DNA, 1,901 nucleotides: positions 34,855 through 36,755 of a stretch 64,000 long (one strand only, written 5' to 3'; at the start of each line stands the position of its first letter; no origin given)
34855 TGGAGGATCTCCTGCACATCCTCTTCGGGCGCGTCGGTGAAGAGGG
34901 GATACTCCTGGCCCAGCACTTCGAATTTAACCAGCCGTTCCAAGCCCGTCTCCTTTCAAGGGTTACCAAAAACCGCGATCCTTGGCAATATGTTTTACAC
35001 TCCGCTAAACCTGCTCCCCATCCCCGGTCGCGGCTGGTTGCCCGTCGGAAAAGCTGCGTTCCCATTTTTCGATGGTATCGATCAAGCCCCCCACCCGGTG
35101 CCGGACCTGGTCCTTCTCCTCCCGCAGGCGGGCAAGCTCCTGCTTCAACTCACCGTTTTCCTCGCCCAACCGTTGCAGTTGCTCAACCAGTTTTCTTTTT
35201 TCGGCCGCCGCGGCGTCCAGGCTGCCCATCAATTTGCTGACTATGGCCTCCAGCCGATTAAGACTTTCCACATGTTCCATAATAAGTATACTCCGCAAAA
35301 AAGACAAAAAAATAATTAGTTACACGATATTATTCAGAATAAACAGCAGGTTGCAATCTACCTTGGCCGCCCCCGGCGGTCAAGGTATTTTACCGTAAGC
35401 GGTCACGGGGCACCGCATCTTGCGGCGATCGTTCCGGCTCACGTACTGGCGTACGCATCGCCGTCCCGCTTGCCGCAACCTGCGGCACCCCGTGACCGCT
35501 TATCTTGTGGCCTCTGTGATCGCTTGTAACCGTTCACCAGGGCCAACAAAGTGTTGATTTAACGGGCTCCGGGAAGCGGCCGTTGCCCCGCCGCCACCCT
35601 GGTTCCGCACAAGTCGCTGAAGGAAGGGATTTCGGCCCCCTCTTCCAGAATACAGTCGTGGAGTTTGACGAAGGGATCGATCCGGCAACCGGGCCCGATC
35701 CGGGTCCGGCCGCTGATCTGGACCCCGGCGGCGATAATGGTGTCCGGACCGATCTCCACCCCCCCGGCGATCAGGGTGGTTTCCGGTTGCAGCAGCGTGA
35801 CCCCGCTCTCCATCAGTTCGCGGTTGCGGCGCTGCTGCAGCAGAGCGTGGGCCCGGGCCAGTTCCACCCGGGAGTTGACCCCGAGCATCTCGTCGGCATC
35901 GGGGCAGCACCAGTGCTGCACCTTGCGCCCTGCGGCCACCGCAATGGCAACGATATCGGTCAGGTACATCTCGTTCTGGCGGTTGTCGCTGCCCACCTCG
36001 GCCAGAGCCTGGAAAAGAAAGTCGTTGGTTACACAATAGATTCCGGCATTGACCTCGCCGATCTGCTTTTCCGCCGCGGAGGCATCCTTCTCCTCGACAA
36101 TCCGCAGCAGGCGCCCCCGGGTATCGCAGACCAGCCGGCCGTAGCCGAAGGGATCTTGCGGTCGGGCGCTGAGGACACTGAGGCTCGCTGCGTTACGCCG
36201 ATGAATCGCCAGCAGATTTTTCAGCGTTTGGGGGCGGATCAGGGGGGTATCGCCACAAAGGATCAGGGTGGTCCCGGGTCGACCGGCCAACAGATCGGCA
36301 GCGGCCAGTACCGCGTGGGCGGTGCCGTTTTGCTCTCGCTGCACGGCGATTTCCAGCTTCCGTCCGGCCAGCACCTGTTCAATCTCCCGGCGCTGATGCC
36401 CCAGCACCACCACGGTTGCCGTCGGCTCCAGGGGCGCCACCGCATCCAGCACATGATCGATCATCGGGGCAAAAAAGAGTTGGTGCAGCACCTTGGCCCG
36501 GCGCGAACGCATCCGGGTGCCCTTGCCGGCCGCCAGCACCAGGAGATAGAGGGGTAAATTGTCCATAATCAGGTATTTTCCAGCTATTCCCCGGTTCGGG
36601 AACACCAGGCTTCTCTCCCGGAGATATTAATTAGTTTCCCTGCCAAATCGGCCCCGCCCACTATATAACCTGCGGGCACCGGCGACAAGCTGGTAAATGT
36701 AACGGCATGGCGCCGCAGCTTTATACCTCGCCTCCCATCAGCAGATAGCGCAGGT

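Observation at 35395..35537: Element copies differ by compensatory base-pair changes, implying a conserved structure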

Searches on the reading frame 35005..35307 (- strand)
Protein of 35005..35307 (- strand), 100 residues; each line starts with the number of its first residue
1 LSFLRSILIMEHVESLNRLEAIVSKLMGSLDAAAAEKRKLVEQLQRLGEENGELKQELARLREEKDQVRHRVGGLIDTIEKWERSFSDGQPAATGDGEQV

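Call 89: search_protein_families(library=pfam, proteins=[window:35005-35307:-])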
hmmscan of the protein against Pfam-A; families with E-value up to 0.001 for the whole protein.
window:35005-35307:- (100 aa): 7 families
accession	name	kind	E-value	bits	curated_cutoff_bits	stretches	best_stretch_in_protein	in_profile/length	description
PF06005.17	ZapB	-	5.7e-07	30.4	31.5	1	13-80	3-70/71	Cell division protein ZapB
PF09726.14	Macoilin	-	9.3e-06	25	32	1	13-81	389-457/671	Macoilin family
PF25450.1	Rab11-FIP3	-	0.00051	20.8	31.9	1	38-88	57-107/125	Rab11-FIP3-like domain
PF19717.4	DUF6212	-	0.00058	19.3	26.4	1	37-79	39-81/395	Family of unknown function (DUF6212)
PF17675.6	APG6_N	-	0.00081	20.3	45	1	23-69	48-94/132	Apg6 coiled-coil region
PF13851.11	GAS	-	0.00089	19.1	32.3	1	26-69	45-88/200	Growth-arrest specific micro-tubule binding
PF02403.27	Seryl_tRNA_N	-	0.00098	19.8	28.2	0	11-71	43-103/108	Seryl-tRNA synthetase N-terminal domain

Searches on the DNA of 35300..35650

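Call 16: search_rna_families(source=window, start=35300, end=35650, threshold=evalue, max_evalue=10)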
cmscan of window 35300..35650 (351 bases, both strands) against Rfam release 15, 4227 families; matches with E-value up to 10: 4.
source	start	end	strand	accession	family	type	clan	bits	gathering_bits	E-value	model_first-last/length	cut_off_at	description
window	35400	35498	-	RF04141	MIR8622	Gene; miRNA;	-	25.2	197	0.0097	1-212/212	no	MIR8622 microRNA precursor family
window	35395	35503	-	RF02000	MIR1846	Gene; miRNA;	-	15.8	77.5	2.7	1-110/110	no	MIR1846 microRNA precursor family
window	35300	35320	+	RF02765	Ysr209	Gene; sRNA;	-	14.3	59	6.8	26-46/46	5'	Yersinia sRNA 209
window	35341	35500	-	RF00166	PrrB_RsmZ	Gene; sRNA;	CL00106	11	44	3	1-133/133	no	PrrB/RsmZ RNA family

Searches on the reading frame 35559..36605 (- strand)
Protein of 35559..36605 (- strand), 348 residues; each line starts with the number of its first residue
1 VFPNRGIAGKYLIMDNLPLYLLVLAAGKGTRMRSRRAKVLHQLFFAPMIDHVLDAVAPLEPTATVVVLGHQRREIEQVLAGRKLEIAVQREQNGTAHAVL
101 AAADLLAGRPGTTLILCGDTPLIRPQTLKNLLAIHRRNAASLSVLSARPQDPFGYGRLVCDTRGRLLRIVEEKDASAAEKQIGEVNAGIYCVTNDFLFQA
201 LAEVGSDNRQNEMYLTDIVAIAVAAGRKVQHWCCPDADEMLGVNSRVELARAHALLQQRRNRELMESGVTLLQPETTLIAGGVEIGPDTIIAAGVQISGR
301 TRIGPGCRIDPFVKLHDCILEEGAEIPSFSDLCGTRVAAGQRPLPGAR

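Call 89: search_protein_families(library=pfam, proteins=[window:35559-36605:-])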
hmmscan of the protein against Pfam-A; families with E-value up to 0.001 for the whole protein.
window:35559-36605:- (348 aa): 4 families
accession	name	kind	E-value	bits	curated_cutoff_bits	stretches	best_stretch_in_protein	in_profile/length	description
PF00483.29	NTP_transferase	-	8.1e-19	68.6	21.2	1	22-230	3-217/245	Nucleotidyl transferase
PF12804.13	NTP_transf_3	-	1.1e-17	65.1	27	1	22-160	2-138/160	MobA-like NTP transferase domain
PF00132.30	Hexapep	-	2.5e-10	40.1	27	1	301-329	2-31/36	Bacterial transferase hexapeptide (six repeats)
PF01128.25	IspD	-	7.5e-10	39.4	27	1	21-142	3-125/221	2-C-methyl-D-erythritol 4-phosphate cytidylyltransferase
